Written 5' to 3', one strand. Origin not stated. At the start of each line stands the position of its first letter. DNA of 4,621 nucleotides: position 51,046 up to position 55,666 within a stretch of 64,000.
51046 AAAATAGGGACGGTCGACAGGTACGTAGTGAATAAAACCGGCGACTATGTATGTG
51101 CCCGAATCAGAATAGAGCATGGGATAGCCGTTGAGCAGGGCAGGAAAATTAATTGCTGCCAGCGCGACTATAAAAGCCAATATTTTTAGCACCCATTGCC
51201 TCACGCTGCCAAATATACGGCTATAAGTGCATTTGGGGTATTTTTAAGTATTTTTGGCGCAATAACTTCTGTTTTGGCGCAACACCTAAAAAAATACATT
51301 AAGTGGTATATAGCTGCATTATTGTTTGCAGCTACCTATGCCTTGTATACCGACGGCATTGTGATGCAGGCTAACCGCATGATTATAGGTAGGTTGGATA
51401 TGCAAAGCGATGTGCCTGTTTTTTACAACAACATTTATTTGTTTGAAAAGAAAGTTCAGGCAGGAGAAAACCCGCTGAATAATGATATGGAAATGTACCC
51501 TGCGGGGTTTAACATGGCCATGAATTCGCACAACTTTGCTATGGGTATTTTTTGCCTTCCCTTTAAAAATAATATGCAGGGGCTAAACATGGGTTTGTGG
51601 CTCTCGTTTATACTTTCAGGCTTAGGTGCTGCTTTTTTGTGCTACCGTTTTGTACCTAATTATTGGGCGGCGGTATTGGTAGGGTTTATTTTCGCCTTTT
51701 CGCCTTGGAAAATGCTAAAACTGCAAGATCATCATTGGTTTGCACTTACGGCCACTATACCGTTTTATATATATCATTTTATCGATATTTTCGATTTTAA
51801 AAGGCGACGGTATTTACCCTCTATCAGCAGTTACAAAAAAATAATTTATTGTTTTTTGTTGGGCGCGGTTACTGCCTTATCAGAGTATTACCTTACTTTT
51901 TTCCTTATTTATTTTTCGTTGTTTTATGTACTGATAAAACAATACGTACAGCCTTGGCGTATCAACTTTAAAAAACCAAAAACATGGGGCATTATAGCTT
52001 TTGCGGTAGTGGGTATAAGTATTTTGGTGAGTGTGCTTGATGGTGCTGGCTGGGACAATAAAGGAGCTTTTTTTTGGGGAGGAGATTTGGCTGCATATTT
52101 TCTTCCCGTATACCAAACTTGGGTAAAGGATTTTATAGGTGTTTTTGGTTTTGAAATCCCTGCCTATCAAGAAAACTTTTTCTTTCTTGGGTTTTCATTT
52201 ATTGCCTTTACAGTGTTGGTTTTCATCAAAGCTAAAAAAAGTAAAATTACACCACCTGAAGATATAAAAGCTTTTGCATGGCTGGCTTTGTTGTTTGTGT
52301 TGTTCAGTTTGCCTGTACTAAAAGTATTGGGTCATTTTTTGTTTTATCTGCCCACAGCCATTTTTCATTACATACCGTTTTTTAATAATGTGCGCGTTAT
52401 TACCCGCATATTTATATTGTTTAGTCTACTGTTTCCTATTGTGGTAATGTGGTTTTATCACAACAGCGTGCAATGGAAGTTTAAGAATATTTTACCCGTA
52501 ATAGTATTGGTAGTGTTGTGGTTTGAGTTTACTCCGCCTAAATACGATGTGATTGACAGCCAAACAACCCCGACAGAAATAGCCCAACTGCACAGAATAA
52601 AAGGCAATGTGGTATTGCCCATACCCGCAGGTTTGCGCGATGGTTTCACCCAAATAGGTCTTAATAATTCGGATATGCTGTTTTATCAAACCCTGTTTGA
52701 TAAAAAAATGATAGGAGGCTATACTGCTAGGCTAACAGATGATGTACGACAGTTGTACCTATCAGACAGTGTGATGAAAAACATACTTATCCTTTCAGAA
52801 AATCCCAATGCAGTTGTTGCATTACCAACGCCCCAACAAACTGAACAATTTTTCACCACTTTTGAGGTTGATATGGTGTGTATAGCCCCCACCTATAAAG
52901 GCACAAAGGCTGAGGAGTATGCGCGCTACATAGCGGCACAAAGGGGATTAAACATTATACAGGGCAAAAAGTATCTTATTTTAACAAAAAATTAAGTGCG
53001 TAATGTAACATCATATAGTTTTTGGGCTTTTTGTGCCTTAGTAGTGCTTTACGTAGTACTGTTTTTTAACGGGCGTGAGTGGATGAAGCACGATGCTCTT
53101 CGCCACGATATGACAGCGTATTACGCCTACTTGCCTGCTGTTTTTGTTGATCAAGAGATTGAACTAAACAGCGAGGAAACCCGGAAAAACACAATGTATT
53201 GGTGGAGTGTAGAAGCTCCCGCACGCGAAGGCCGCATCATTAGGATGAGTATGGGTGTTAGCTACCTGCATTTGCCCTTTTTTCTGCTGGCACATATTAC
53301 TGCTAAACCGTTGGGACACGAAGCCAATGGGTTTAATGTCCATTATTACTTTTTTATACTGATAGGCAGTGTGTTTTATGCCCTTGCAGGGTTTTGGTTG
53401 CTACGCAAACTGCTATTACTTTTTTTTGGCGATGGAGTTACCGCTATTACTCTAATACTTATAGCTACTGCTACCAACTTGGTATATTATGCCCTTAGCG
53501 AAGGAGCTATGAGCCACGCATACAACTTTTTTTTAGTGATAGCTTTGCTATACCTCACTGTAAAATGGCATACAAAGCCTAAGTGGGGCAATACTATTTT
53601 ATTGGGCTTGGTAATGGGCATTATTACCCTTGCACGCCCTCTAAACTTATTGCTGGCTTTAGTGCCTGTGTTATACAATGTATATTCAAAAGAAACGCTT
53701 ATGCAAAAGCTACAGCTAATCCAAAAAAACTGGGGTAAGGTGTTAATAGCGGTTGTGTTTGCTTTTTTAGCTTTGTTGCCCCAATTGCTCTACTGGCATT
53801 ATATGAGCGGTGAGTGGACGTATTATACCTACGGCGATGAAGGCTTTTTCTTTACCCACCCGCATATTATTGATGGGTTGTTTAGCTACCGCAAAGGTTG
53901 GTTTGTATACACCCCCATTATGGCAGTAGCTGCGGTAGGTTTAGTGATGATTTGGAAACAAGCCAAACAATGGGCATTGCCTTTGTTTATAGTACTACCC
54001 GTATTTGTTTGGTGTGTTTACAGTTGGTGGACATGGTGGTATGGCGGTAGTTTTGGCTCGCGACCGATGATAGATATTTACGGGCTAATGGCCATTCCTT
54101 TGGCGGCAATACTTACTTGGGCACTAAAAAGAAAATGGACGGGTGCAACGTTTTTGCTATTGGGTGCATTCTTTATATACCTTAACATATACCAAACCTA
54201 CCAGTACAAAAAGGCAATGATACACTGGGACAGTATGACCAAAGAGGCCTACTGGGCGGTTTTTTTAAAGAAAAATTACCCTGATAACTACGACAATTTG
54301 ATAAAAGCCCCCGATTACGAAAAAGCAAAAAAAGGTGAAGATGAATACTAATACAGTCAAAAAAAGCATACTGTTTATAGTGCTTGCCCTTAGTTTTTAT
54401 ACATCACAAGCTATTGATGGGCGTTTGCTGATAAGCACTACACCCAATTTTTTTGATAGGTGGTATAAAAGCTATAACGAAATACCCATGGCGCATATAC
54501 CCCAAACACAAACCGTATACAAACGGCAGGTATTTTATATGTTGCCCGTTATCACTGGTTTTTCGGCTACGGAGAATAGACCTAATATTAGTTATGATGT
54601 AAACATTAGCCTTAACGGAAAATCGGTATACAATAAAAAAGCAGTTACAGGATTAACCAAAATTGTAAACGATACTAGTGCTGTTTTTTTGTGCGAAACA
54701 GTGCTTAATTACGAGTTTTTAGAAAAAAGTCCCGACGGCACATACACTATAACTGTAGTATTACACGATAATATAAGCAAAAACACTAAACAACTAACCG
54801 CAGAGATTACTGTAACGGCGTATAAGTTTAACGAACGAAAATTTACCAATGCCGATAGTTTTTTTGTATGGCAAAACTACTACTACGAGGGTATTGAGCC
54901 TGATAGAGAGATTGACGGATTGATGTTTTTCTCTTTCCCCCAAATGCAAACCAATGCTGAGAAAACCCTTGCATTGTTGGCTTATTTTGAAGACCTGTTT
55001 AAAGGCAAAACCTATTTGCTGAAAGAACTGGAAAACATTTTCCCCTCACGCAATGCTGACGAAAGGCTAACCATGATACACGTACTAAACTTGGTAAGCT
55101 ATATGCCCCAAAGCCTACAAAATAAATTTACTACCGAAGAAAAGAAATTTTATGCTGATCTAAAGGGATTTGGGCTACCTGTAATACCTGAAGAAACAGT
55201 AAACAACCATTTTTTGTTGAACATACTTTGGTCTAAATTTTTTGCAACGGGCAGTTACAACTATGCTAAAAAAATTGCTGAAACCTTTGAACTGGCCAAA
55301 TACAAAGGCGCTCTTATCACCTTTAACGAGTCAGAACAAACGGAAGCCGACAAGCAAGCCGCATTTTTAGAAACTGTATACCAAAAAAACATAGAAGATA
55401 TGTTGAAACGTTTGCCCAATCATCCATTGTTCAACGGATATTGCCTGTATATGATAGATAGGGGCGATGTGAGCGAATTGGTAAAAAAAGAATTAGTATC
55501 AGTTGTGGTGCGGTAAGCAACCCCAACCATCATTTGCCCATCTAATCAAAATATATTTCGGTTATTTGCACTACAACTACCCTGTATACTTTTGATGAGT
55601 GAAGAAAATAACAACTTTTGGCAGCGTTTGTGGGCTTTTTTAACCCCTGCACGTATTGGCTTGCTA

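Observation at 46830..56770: Uninterrupted block of seven polytopic GT-C-like membrane proteins, with a partner Pren-P-sugar synthase nearby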

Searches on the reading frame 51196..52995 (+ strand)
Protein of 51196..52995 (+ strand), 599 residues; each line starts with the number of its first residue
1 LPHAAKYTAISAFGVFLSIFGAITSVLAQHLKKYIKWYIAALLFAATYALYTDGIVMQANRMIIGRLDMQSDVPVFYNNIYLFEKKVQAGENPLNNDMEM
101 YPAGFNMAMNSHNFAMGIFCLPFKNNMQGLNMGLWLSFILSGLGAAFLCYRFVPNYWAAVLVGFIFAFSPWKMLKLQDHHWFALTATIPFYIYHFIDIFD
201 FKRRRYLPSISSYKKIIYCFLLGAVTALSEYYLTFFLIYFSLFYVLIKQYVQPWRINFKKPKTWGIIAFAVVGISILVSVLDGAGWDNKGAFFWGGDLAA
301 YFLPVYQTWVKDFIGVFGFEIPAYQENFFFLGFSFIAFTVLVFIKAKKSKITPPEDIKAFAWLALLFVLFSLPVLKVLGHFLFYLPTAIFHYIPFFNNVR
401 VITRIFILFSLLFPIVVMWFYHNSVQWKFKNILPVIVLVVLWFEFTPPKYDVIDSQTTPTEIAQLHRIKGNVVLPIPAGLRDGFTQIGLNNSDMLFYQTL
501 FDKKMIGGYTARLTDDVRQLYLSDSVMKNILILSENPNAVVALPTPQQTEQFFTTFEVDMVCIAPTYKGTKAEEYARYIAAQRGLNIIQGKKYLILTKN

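Call 4: search_protein_families(library=pfam, proteins=[window:51196-52995:+], max_evalue=0.1)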
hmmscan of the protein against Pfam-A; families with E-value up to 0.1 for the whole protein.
window:51196-52995:+ (599 aa): 0 families

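Call 5: search_protein_families(library=ncbifam, proteins=[window:51196-52995:+], max_evalue=0.1)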
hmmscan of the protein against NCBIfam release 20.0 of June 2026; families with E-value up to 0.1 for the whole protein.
window:51196-52995:+ (599 aa): 1 family
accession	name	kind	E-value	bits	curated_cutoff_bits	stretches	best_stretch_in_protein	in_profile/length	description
NF011877.0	PRK15350.1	equivalog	0.027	14.9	104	1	10-69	28-86/88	EscS/YscS/HrcS family type III secretion system export apparatus protein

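Call 56: search_protein_representatives(protein=window:51196-52995:+)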
Query: 599 residues. Proteins with E-value up to 0.001 (for the whole library): 805; up to 1e-10: 266; up to 1e-30: 92. The best 150 are listed.
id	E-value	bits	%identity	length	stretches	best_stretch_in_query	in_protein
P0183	3.6e-252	854.8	64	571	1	33-598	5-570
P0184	4.0e-92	326.2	34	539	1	72-597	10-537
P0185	9.1e-91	321.7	35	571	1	44-594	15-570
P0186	2.4e-86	307.2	33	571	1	38-569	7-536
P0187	3.7e-86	306.5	34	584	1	35-573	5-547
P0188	3.2e-84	300.1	34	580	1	35-581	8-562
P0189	3.1e-82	293.6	33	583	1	29-574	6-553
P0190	1.2e-81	291.6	33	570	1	39-582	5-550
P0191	6.2e-80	286.0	34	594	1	32-575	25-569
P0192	9.5e-80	285.4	32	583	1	28-589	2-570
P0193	4.9e-78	279.7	36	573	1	32-564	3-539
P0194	6.6e-78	279.3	31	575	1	33-586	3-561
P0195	1.6e-77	278.0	31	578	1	42-596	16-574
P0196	2.4e-77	277.4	32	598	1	37-587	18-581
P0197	2.9e-73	263.9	34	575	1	34-569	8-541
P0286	5.9e-25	104.4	29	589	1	64-578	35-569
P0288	2.7e-24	102.2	28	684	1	71-577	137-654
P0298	1.1e-20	90.3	28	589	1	68-534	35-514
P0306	2.5e-19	85.8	28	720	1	68-537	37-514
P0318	3.4e-17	78.8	29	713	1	79-521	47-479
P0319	3.4e-17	78.8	27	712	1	33-515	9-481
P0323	8.1e-17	77.5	30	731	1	69-534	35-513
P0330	3.2e-16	75.5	27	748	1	82-588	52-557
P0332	4.5e-16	75.0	27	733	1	91-538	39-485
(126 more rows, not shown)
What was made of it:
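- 51274..52995 (+): D: ~573-aa polytopic membrane protein with a C-terminal soluble domain. It is a probable GT-C (DUF6311 / PMT_2-related) and an accessory gene. 805 representative clusters at E<=1e-3 (call 56).
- Checked: Homologs place it near 51274 (call 56).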

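Call 58: search_solved_structures(query=A4, max_evalue=10)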
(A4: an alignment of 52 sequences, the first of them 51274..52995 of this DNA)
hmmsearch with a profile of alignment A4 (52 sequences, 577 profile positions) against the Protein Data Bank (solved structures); distinct sequences matched with E-value up to 10: 2.
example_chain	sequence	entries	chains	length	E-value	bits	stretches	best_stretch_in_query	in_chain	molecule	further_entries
6tr1_C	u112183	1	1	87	2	10.1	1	457-497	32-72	Cytochrome c6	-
6u42_5L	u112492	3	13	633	2.5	9.8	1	42-81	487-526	FAP52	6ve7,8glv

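Call 59: search_protein_families(library=pfam, alignment_id=A4, max_evalue=0.01)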
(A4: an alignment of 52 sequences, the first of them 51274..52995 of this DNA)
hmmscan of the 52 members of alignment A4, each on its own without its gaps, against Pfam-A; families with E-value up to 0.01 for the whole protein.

A. member 1, window:51274-52995:+ (573 aa): 0 families

B. families by the number of members that match (of 52 scanned): 4 families
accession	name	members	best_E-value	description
PF13231.12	PMT_2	1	1.2e-06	Dolichyl-phosphate-mannose-protein mannosyltransferase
PF10131.15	PTPS_related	1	0.0026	6-pyruvoyl-tetrahydropterin synthase related domain; membrane protein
PF24661.1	DUF7649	1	0.0068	Domain of unknown function (DUF7649)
PF20176.3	DUF6541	1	0.01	Family of unknown function (DUF6541)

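Call 67: search_protein_families(library=ncbifam, alignment_id=A4, max_evalue=0.01)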
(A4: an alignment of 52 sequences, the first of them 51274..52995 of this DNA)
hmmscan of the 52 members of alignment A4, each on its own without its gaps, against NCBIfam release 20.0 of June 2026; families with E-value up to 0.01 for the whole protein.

A. member 1, window:51274-52995:+ (573 aa): 0 families

B. families by the number of members that match (of 52 scanned): 1 family
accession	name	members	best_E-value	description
NF047426.1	tail_chap_PVL_C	1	0.0028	phage tail assembly chaperone GT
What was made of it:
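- Tried and rejected: NCBIfam on the D family gave nothing useful (call 67).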

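Call 68: search_protein_families(library=pfam, proteins=[P0286, P0298, P0306, P0319, P0323, P0330, P0318, P0288, P0332, P0183], max_evalue=0.1)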
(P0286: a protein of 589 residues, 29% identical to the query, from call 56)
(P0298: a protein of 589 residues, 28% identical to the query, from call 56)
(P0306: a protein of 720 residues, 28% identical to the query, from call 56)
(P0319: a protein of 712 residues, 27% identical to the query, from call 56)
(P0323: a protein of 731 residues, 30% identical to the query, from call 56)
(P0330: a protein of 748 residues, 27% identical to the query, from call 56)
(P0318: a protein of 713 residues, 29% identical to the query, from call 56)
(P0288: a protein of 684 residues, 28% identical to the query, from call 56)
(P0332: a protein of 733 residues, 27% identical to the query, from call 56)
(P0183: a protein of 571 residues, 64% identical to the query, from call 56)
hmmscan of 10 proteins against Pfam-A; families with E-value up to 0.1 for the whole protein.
P0286 (589 aa): 1 family
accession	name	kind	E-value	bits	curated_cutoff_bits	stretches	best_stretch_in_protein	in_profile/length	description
PF11847.13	GT-C_AftD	-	0.028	12.8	26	1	111-239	80-208/661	Alpha-(1->3)-arabinofuranosyltransferase, N-terminal GT-C domain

P0298 (589 aa): 0 families

P0306 (720 aa): 0 families

P0319 (712 aa): 1 family
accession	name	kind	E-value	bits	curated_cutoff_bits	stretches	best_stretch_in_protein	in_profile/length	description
PF13231.12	PMT_2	-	1.2e-06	29.2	26.1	1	106-240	24-152/160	Dolichyl-phosphate-mannose-protein mannosyltransferase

P0323 (731 aa): 1 family
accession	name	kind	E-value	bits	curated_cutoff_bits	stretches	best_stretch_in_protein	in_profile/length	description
PF24661.1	DUF7649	-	0.0068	16.9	27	1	163-208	37-82/85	Domain of unknown function (DUF7649)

P0330 (748 aa): 0 families

P0318 (713 aa): 0 families

P0288 (684 aa): 0 families

P0332 (733 aa): 0 families

P0183 (571 aa): 1 family
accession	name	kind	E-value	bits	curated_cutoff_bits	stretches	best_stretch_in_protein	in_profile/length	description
PF11694.13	DUF3290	-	0.034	14.5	31.3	1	372-415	15-60/144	Protein of unknown function (DUF3290)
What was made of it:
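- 51274..52995 (+): Family member P0319 (3.4e-17 to D) passes the PMT_2 cutoff (29.2 vs 26.1 bits, call 68).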

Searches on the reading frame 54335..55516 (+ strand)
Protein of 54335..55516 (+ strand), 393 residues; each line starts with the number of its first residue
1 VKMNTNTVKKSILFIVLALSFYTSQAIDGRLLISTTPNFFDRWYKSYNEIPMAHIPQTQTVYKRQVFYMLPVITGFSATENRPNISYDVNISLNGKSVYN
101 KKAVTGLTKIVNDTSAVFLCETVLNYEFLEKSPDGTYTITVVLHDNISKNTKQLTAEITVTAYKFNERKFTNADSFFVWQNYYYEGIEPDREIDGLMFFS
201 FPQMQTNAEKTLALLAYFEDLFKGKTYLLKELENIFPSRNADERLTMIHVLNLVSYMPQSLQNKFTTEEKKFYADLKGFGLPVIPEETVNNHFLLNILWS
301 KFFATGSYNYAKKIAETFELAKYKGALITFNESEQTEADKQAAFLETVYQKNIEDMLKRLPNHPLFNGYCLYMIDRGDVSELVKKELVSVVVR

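Call 4: search_protein_families(library=pfam, proteins=[window:54335-55516:+], max_evalue=0.1)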
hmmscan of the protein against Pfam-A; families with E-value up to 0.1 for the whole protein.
window:54335-55516:+ (393 aa): 0 families

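Call 5: search_protein_families(library=ncbifam, proteins=[window:54335-55516:+], max_evalue=0.1)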
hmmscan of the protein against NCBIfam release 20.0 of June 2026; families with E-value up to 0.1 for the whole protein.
window:54335-55516:+ (393 aa): 0 families

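Call 82: search_solved_structures(query=window:54335-55516:+, max_evalue=10)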
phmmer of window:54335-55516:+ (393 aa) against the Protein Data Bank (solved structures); distinct sequences matched with E-value up to 10: 1.
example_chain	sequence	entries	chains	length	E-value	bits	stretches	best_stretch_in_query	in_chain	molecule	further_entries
4uj3_B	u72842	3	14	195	1.4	11.2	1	167-220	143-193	RAB-3A-INTERACTING PROTEIN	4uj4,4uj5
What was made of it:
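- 54335..55516 (+): F: 393-aa secreted protein of unknown fold, translationally coupled to E. No Pfam or PDB match (calls 4, 82).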
